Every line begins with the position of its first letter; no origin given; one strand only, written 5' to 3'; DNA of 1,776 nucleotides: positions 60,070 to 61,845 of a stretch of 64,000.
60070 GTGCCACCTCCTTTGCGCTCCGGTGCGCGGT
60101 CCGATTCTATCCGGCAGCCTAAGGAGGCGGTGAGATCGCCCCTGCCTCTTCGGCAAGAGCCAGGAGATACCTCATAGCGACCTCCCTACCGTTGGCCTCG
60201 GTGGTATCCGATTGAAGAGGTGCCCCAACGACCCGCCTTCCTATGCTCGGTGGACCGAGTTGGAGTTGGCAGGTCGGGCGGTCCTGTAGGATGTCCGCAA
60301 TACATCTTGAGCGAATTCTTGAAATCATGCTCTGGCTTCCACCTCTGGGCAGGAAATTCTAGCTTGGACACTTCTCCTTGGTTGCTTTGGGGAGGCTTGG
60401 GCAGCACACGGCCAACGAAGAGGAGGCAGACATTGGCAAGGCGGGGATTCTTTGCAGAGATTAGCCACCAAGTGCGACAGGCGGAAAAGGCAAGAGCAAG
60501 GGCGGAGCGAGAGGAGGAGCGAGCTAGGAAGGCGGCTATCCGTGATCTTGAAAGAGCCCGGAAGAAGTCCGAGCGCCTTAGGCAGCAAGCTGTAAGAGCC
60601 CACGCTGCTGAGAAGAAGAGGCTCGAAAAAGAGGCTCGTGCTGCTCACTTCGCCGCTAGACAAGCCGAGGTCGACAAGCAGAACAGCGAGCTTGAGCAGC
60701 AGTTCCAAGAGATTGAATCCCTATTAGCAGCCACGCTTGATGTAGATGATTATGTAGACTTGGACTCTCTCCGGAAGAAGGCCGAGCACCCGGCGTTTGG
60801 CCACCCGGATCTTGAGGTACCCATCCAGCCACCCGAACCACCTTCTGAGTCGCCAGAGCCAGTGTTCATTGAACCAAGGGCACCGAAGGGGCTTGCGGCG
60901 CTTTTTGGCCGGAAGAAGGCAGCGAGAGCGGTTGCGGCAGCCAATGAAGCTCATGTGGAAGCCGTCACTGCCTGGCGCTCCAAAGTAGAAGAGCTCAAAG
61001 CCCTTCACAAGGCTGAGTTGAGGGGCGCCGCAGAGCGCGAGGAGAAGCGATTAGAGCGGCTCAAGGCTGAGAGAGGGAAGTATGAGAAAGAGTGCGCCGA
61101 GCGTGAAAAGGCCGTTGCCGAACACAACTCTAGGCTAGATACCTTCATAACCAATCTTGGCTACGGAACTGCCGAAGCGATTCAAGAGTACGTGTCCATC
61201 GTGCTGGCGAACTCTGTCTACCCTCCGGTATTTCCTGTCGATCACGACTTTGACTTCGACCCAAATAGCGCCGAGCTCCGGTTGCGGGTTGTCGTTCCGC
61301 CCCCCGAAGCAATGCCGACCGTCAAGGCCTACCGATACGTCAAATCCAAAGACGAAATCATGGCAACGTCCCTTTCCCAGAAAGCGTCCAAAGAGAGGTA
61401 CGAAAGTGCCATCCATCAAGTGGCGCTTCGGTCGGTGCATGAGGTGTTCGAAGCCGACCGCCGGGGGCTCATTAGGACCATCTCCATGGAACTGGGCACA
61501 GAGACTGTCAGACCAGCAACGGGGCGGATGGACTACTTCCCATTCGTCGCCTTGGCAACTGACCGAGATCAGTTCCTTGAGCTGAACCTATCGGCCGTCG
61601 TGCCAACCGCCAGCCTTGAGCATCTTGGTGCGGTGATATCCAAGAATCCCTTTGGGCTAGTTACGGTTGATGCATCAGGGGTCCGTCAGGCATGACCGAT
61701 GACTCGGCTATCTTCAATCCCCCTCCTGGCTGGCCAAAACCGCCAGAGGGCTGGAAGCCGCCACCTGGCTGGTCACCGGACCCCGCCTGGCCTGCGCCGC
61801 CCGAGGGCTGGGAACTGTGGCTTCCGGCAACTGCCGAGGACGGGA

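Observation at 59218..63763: Small low-GC genomic island integrated at the 3' end of tRNA-Gln(CUG), with decayed integrase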

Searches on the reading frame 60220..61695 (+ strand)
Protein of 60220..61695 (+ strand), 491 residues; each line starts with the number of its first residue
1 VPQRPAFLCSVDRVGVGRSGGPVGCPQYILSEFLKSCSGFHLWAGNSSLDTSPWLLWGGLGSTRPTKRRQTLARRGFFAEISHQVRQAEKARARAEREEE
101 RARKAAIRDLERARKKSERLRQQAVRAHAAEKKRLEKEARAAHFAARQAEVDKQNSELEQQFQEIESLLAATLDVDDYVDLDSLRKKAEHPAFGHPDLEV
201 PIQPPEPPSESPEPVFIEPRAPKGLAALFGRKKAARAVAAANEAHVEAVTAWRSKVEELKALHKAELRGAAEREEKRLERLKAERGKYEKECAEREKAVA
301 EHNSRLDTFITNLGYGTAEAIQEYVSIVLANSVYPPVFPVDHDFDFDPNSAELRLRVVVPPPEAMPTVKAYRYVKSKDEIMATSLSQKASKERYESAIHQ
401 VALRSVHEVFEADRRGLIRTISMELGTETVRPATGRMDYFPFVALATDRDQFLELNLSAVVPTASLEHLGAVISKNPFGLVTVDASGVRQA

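Call 7: search_protein_families(library=padloc, proteins=[window:60220-61695:+], max_evalue=0.01)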
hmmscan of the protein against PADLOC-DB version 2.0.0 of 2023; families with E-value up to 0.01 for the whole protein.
window:60220-61695:+ (491 aa): 2 families
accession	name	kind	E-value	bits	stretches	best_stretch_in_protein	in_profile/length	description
PDLC03663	mREase_IV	-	2.1e-33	113.8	1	95-482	17-379/544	Type IV methyl-directed restriction enzyme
PDLC03859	LmuB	-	3.8e-06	24.4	1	110-343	348-494/611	-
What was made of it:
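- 60433..61695 (+): Gene A: 420-aa soluble protein with a coiled-coil hairpin and a C-terminal alpha/beta domain. It is the conserved upstream partner of the SNIPE-family gene. PADLOC mREase_IV, 2.1e-33, covering only profile positions 17-379 of 544 (call 7).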

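Call 8: search_protein_families(library=pfam, proteins=[window:60220-61695:+], max_evalue=0.01)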
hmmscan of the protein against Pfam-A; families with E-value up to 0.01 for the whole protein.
window:60220-61695:+ (491 aa): 0 families

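Call 18: search_protein_families(library=pfam, proteins=[window:60433-61695:+], max_evalue=1)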
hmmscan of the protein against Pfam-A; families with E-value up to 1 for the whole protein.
window:60433-61695:+ (420 aa): 0 families
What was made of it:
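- On Type IV Mrr-like restriction enzyme (PADLOC mREase_IV), considered for gene A: A covers only profile positions 17-379 of 544 (call 7) and has no Mrr_cat hit (call 18).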

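Call 19: search_protein_families(library=ncbifam, proteins=[window:60433-61695:+], max_evalue=0.1)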
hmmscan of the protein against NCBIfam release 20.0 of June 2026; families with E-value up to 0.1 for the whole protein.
window:60433-61695:+ (420 aa): 0 families

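Call 28: find_homologous_proteins(query=window:60433-61695:+, max_evalue=0.001)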
Query window:60433-61695:+ (420 aa): 1557 proteins with E <= 0.001 among 8000 candidates; the best 120 are listed.
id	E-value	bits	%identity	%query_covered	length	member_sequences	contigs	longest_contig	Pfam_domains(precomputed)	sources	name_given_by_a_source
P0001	1.7e-263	892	100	100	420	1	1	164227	-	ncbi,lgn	ncbi:MAG: hypothetical protein AAF604_03225 [Acidobacteriota bacterium]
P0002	1.5e-153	530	60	100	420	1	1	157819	-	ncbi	-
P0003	2.2e-148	513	59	100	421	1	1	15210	-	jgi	jgi:restriction system protein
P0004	1.9e-147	510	59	100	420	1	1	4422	-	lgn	-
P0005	2.9e-147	509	58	100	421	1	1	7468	-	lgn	-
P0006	1.5e-146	507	58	100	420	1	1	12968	-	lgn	-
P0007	4.1e-145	502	58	100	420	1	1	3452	-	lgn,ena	-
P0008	5.4e-145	502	58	100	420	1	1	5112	-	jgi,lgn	jgi:restriction system protein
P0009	7.4e-145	501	57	100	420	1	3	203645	-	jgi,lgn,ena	jgi:restriction system protein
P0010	1.1e-144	501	59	100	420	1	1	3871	-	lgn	-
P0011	1.9e-144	500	58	100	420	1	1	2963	-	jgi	-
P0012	2.3e-144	500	58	100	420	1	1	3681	-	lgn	-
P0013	2.6e-144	499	58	100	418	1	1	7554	-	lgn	-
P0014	2.6e-144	499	57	100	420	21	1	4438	-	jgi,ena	jgi:restriction system protein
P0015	3.3e-144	499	57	100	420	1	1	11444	-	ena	-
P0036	1.5e-141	490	57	100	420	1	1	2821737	-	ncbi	ncbi:MAG: hypothetical protein AB2L09_04005 [Coriobacteriia bacterium]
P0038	2.4e-141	490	57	100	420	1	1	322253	-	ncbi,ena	-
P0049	4.7e-140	485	57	100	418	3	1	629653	-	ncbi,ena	-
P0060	1.4e-139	484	58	100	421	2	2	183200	-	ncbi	ncbi:MAG: hypothetical protein ACYC6T_09705 [Thermoleophilia bacterium]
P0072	1.0e-138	481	56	99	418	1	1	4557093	-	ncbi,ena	-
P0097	1.3e-137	477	57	100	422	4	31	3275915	-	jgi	jgi:restriction system protein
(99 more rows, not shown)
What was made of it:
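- The named sources among the hits are a Coriobacteriia MAG and a Thermoleophilia MAG, both in another phylum (call 28).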

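Call 29: find_encoding_contigs(protein=P0001, flank=10000, max_places=4)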
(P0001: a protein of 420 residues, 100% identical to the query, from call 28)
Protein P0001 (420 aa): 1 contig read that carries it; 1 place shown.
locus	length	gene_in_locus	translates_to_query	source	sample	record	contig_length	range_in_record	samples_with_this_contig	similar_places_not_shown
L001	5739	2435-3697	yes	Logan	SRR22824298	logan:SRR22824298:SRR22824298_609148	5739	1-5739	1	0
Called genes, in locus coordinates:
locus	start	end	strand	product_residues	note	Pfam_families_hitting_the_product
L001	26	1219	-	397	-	PF07992:Pyr_redox_2 (faint), PF01266:DAO (faint), PF01593:Amino_oxidase, PF13450:NAD_binding_8, PF13738:Pyr_redox_3 (faint), PF01593:Amino_oxidase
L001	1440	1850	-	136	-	PF01850:PIN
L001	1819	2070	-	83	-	-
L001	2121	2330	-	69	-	-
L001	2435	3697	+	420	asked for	-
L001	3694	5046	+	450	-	PF13250:SNIPE, PF10544:T5orf172, PF13455:MUG113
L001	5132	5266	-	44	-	-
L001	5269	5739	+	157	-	?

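Call 30: find_encoding_contigs(protein=P0002, flank=10000, max_places=4)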
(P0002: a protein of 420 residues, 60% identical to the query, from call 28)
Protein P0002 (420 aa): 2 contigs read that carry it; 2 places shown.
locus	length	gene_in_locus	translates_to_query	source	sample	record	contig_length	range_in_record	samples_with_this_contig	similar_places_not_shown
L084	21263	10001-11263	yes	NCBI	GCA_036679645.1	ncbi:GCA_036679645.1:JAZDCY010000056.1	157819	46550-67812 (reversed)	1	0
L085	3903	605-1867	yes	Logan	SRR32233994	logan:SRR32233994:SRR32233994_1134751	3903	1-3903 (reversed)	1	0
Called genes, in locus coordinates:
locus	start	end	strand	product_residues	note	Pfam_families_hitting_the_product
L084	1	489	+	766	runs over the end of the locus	PF13191:AAA_16 (faint), PF05157:MshEN, PF00437:T2SSE, PF13604:AAA_30 (weak), PF00072:Response_reg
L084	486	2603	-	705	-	PF01590:GAF (weak), PF13185:GAF_2, PF08448:PAS_4 (weak), PF13188:PAS_8 (weak), PF00512:HisKA, PF02518:HATPase_c, PF00072:Response_reg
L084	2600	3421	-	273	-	-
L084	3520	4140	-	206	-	-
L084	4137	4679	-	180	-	PF00350:Dynamin_N (faint), PF01926:MMR_HSR1, PF02421:FeoB_N, PF03193:RsgA_GTPase (faint)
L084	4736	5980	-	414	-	PF06689:zf-C4_ClpX, PF00493:MCM (weak), PF05496:RuvB_N (faint), PF07724:AAA_2, PF00004:AAA, PF07728:AAA_5 (weak), PF10431:ClpB_D2-small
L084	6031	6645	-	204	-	PF00574:CLP_protease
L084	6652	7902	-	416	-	PF05697:Trigger_N, PF05698:Trigger_C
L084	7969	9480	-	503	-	PF02368:Big_2 (weak), PF25390:WD40_RLD, PF00415:RCC1, PF13540:RCC1_2, PF00415:RCC1, PF13540:RCC1_2, PF00415:RCC1, PF25390:WD40_RLD, +5 more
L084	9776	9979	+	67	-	-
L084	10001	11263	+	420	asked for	-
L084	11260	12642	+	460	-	PF13250:SNIPE, PF10544:T5orf172, PF13455:MUG113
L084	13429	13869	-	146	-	-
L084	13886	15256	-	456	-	PF01554:MatE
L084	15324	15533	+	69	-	PF20104:DUF6494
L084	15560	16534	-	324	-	PF00291:PALP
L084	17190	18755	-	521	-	PF12679:ABC2_membrane_2, PF12698:ABC2_membrane_3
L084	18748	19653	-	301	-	PF00005:ABC_tran, PF13304:AAA_21, PF13732:DrrA1-3_C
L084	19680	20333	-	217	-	PF02230:Abhydrolase_2 (weak)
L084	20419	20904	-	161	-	PF03449:GreA_GreB_N, PF01272:GreA_GreB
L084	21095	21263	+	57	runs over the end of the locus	-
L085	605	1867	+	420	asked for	-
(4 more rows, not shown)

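Call 36: find_encoding_contigs(protein=P0036, flank=8000, max_places=2)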
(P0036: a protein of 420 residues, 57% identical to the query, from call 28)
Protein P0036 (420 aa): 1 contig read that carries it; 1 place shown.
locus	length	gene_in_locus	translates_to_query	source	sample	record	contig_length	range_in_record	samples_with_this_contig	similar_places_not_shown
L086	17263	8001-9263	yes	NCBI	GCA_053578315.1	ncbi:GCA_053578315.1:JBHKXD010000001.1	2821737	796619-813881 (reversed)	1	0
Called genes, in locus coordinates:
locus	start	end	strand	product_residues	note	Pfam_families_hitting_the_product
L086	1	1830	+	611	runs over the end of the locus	PF01807:Zn_ribbon_DnaG, PF08275:DNAG_N, PF01751:Toprim, PF13155:Toprim_2, PF13662:Toprim_4, PF08278:DnaG_DnaB_bind (weak)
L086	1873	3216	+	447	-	PF03979:Sigma70_r1_1, PF00140:Sigma70_r1_2, PF04542:Sigma70_r2, PF04539:Sigma70_r3, PF04545:Sigma70_r4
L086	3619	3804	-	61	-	-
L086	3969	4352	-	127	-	-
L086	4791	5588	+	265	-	PF21810:DUF6880, PF14559:TPR_19 (faint)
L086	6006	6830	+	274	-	PF13338:AbiEi_4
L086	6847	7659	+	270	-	PF08843:AbiEii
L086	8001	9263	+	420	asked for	-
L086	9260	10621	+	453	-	PF13250:SNIPE, PF10544:T5orf172, PF13455:MUG113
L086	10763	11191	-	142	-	PF18902:DUF5658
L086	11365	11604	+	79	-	-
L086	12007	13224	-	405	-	PF00365:PFK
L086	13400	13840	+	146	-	PF00582:Usp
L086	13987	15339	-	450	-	PF05598:DUF772, PF01609:DDE_Tnp_1, PF13751:DDE_Tnp_1_6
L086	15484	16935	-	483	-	PF17767:NAPRTase_N, PF02749:QRPTase_N (weak), PF04095:NAPRTase (weak), PF17956:NAPRTase_C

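Call 37: find_encoding_contigs(protein=P0072, flank=8000, max_places=2)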
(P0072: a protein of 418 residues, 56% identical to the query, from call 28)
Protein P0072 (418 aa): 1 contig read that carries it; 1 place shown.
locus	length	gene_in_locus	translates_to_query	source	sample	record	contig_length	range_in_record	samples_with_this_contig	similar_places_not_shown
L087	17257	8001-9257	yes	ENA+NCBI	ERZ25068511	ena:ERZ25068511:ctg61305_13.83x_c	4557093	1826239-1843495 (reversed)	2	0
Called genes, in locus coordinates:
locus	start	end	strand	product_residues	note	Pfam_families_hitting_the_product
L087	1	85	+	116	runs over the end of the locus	PF00376:MerR, PF13411:MerR_1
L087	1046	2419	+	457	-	-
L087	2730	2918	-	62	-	-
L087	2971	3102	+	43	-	-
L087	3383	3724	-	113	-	-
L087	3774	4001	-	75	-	-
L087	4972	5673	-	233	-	PF13643:DUF4145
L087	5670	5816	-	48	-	-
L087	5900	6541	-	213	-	PF12762:DDE_Tnp_IS1595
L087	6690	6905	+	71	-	-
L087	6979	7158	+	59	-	-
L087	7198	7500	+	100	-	-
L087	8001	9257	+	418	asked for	-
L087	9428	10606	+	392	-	PF13250:SNIPE, PF10544:T5orf172, PF13455:MUG113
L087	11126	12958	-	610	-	PF00496:SBP_bac_5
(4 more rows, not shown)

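Call 38: find_encoding_contigs(protein=P0097, flank=8000, max_places=4)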
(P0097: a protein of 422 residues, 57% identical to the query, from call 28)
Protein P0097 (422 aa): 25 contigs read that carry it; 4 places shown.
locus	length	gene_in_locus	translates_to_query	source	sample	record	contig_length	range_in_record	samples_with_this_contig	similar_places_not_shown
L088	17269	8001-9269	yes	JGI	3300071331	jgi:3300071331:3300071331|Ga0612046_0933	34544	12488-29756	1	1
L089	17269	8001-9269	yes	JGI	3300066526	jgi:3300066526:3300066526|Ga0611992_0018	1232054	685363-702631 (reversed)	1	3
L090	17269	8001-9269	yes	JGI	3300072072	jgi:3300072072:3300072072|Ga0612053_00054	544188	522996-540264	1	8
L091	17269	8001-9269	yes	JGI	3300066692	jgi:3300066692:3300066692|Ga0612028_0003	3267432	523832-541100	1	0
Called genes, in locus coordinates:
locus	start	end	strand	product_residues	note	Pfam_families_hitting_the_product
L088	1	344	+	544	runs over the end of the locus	PF00089:Trypsin (faint), PF13365:Trypsin_2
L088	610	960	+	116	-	PF04397:LytTR (weak)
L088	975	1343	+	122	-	-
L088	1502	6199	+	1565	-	-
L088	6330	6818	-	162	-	-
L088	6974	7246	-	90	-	-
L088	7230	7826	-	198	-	-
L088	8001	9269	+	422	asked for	-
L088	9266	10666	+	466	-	PF13250:SNIPE, PF10544:T5orf172, PF13455:MUG113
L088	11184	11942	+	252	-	-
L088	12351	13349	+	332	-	PF00892:EamA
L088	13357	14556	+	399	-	PF00756:Esterase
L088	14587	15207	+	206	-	-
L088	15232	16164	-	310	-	-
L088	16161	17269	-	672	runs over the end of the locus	PF00122:E1-E2_ATPase, PF00702:Hydrolase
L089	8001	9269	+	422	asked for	-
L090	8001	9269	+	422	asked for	-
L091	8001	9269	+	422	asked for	-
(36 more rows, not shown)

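Call 50: predict_structure(alignment_id=A1)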
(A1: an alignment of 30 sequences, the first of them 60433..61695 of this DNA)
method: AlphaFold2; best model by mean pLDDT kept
length: 420 residues; sequences in the alignment: 30
mean_pLDDT: 89.4   pTM: 0.65
mean pLDDT of the five models: 89.4, 87.7, 81.8, 81.0, 78.8
residues with pLDDT >= 90: 265; 70-90: 139; 50-70: 14; < 50: 2
segments of 3 or more residues with pLDDT < 50: none
pLDDT, mean of each block of 10 residues (from residue 1): 67 84 89 92 93 94 95 96 95 87 81 93 88 90 88 72 86 93 93 95 95 95 97 96 92 92 88 94 95 90 94 92 92 93 91 92 87 92 83 89 78 66
secondary structure, 60 per line:
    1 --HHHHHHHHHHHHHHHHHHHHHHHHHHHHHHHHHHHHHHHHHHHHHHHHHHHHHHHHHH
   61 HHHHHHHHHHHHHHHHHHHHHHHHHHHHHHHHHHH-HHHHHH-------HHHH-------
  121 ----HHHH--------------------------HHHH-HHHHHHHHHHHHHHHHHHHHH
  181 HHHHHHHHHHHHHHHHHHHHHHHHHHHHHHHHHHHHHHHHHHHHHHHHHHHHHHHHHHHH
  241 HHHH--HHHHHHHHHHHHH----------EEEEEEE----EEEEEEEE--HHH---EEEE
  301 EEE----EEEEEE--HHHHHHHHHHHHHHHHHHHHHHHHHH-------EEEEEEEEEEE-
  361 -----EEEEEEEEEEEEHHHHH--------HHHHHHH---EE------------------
elements in order: H3-95 H97-102 H110-113 H125-128 H155-158 H160-244 H247-259 E270-276 E281-288 E297-303 E308-313 H316-341 E349-359 E366-377 H378-382 H391-397
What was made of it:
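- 60433..61695 (+): AF2 pLDDT 89.4 (call 50).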
